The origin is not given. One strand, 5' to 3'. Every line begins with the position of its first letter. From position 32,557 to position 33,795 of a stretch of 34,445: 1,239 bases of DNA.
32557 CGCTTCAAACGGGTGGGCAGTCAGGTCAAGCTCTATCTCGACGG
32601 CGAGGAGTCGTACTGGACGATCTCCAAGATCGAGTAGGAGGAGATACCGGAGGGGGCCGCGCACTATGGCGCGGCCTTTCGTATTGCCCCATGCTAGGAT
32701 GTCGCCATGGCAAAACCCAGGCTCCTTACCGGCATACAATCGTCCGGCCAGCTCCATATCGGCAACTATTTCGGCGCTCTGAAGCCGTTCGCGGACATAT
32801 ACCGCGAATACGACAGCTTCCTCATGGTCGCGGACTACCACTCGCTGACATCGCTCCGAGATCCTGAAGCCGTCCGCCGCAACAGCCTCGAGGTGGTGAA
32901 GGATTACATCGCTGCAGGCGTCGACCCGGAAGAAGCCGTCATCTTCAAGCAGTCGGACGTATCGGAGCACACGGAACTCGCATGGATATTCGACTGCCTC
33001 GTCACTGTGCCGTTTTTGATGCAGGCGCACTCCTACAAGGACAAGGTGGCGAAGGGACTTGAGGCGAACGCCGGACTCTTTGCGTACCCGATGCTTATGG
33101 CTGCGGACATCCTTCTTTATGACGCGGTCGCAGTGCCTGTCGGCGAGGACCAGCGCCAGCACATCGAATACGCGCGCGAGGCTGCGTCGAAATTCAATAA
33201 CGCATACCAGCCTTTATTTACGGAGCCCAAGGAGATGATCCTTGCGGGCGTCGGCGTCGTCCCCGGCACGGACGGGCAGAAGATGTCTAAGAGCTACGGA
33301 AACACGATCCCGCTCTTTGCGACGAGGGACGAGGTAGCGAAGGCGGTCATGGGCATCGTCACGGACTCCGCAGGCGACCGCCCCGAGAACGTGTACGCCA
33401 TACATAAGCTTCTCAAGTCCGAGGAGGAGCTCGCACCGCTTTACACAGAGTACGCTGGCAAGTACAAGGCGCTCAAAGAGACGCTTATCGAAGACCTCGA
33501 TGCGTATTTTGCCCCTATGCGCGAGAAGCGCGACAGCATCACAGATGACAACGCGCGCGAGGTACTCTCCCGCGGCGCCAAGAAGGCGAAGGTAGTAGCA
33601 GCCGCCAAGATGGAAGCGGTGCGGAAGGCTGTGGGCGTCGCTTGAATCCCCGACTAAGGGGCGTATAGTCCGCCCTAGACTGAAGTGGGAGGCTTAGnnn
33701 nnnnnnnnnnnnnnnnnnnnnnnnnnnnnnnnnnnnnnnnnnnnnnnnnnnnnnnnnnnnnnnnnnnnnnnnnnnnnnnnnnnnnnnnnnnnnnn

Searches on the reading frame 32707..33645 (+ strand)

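Call 39: search_protein_families(library=pfam, proteins=[window:32707-33645:+], max_evalue=0.001)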
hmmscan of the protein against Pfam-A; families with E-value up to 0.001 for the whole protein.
window:32707-33645:+ (312 aa): 1 family
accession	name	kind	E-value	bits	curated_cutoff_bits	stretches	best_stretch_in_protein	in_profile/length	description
PF00579.31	tRNA-synt_1b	-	5.7e-54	183.8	21.1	1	3-257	5-263/292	tRNA synthetases class I (W and Y)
